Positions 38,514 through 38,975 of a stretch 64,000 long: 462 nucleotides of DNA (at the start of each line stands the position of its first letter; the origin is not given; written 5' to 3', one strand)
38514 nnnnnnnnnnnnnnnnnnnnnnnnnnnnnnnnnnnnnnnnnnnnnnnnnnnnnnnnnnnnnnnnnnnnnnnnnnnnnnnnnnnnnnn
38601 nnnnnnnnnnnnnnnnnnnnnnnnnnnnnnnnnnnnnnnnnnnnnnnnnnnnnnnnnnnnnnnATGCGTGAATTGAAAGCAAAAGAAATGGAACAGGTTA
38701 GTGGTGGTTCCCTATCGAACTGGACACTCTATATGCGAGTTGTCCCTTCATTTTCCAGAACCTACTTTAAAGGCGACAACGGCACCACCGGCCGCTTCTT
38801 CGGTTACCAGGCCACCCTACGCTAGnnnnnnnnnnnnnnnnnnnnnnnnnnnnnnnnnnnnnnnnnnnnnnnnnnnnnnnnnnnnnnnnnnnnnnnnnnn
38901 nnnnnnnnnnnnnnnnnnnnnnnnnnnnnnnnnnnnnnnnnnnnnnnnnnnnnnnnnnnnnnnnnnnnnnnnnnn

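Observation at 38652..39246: Unannotated double-glycine-leader peptide gene followed by a small zinc-ribbon membrane protein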

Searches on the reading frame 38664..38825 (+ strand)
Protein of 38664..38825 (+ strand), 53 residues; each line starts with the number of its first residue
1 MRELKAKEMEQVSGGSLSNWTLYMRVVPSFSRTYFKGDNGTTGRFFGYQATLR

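Call 6: search_protein_families(library=pfam, proteins=[window:38664-38825:+], max_evalue=1)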
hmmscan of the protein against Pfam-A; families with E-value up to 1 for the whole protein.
window:38664-38825:+ (53 aa): 2 families
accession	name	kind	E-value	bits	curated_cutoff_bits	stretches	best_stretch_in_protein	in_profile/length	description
PF03047.20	ComC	-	0.14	12.4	20.4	1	3-17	12-26/31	COMC family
PF17508.7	MccV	-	0.2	12.7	27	1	1-41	1-41/104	Microcin V bacteriocin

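Call 7: search_protein_families(library=ncbifam, proteins=[window:38664-38825:+], max_evalue=1)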
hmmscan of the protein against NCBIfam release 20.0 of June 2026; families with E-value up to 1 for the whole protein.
window:38664-38825:+ (53 aa): 3 families
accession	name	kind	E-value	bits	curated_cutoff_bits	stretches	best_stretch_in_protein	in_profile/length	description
NF000539.0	plantaricin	subfamily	0.072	13.6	29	1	1-28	21-42/69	plantaricin C family lantibiotic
TIGR03949.1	bact_IIb_cerein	subfamily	0.079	12.8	21.5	1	3-15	3-15/45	class IIb bacteriocin, lactobin A/cerein 7B family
TIGR01847.1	bacteriocin_sig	domain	0.12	13.1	15.7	1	2-15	2-15/15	bacteriocin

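Call 10: find_homologous_proteins(query=window:38664-38825:+, max_evalue=10)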
Query window:38664-38825:+ (53 aa): 2 proteins with E <= 10 among 2 candidates.
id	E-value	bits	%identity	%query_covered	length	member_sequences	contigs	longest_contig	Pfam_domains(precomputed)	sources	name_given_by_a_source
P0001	2.9e-26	106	94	100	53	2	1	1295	-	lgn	-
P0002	1.5e-21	92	81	100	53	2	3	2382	-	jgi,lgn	jgi:bacteriocin-like protein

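Call 13: find_encoding_contigs(protein=P0002, flank=10000, max_places=6)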
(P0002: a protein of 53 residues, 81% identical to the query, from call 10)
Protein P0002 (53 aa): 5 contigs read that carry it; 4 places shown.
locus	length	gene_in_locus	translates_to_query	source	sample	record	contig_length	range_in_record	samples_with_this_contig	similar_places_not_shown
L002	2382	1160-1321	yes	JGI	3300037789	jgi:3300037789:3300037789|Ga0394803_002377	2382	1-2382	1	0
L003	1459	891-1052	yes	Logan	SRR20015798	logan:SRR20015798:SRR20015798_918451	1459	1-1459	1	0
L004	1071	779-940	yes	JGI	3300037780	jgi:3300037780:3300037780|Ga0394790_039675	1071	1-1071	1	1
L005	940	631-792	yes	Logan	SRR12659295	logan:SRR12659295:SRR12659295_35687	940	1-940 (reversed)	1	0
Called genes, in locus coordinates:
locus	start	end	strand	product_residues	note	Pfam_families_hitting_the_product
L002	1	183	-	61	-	?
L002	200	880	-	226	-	PF02107:FlgH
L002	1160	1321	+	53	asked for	-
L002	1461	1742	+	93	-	-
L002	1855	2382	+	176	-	?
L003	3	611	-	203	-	?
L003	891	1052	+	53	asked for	-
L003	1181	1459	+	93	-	?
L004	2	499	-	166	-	?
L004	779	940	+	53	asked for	-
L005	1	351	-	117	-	?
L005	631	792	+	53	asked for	-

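Call 14: find_encoding_contigs(protein=P0001, flank=10000, max_places=6)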
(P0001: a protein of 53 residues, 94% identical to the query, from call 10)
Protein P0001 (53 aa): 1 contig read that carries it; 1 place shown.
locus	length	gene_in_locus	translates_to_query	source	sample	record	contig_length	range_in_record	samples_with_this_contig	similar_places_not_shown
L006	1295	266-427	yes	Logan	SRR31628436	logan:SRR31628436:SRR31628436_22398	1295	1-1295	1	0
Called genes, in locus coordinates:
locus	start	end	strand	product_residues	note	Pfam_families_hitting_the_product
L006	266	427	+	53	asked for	-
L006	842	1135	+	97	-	PF15731:MqsA_antitoxin, PF01381:HTH_3, PF13560:HTH_31 (weak)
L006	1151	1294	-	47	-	?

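Call 30: search_protein_representatives(alignment_id=A1)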
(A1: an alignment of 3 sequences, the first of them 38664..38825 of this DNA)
Query: 3 sequences, 53 profile positions. Proteins with E-value up to 0.001 (for the whole library): 4; up to 1e-10: 2; up to 1e-30: 1. The best 4 are listed.
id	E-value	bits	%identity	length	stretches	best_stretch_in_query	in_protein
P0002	2.6e-35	136.0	-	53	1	1-53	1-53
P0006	4.0e-15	71.4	-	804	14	9-38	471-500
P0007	4.5e-10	55.2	-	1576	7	12-42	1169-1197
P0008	2.1e-04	37.0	-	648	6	19-50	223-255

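Call 58: search_solved_structures(query=window:38664-38825:+, max_evalue=10)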
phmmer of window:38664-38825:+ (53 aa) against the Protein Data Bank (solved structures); distinct sequences matched with E-value up to 10: 5.
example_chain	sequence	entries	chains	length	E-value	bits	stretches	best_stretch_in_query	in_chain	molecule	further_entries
2eql_A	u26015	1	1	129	0.018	18.5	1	3-47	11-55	HORSE MILK LYSOZYME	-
5xuw_A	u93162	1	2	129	0.02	18.4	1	3-46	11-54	Lysozyme C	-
2cwi_A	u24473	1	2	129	0.56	13.8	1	2-47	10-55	Lysozyme C, milk isozyme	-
1qqy_A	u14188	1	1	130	0.57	13.8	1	2-47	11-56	LYSOZYME C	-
1el1_A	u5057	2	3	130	0.57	13.8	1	2-47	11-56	LYSOZYME C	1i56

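Call 60: find_related_loci(query=A1, collection=viral_contigs, flank=10000)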
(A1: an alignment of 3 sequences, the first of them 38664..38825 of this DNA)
Query A1 (53 aa) in viral_contigs; peptide patterns used: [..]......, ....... (x = any residue, [..] = any of these).
63 stretches matched a pattern, but none encodes a relative of the query by tblastn (E <= 1e-3).

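Call 70: list_cluster_members(proteins=[window:38664-38825:+, window:38965-39246:+, window:39359-40504:+, P0002])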
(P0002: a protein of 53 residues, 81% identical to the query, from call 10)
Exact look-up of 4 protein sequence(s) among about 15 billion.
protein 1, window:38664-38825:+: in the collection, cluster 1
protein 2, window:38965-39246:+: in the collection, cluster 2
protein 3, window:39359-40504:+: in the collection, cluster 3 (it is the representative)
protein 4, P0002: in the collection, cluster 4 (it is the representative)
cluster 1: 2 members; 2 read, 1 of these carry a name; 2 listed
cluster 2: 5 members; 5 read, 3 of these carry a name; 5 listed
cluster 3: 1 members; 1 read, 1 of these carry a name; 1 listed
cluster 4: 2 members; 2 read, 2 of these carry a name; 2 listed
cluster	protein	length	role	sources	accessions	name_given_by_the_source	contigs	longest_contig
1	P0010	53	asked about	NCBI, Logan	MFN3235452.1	MAG: hypothetical protein ACE37D_00170 [Pseudomonadales bacterium]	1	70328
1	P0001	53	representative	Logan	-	-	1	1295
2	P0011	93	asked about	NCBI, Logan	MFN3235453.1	MAG: hypothetical protein ACE37D_00175 [Pseudomonadales bacterium]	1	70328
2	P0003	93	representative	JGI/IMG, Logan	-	ABC-type Fe3+ transport system permease subunit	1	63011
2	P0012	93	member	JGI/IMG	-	ABC-type Fe3+ transport system permease subunit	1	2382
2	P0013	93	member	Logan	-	-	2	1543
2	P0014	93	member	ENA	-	-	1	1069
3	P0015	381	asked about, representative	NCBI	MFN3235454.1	MAG: iron-containing alcohol dehydrogenase [Pseudomonadales bacterium]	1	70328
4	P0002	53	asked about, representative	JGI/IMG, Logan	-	bacteriocin-like protein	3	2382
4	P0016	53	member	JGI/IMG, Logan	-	hypothetical protein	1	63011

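Call 71: search_protein_families(library=ncbifam, proteins=[P0002, P0001], max_evalue=1)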
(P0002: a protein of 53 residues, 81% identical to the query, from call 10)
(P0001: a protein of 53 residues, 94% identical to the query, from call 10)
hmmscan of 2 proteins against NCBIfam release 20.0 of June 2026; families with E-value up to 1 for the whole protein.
P0002 (53 aa): 5 families
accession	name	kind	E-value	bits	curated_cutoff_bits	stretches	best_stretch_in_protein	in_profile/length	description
TIGR03949.1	bact_IIb_cerein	subfamily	0.016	15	21.5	1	3-15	3-15/45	class IIb bacteriocin, lactobin A/cerein 7B family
TIGR01847.1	bacteriocin_sig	domain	0.022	15.4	15.7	1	2-15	2-15/15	bacteriocin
NF038167.1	cyan_ocin_like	subfamily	0.16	12.2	32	1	3-40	10-37/72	CTB family bacteriocin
NF033215.1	BlpC_Streptocco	equivalog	0.16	11.8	70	1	2-19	11-28/51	quorum-sensing system pheromone BlpC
NF000539.0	plantaricin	subfamily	0.19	12.2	29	1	1-39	21-53/69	plantaricin C family lantibiotic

P0001 (53 aa): 2 families
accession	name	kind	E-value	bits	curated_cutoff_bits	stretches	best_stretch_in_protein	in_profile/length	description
NF000539.0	plantaricin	subfamily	0.052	14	29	1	1-28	21-42/69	plantaricin C family lantibiotic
TIGR03949.1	bact_IIb_cerein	subfamily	0.12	12.2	21.5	1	3-15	3-15/45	class IIb bacteriocin, lactobin A/cerein 7B family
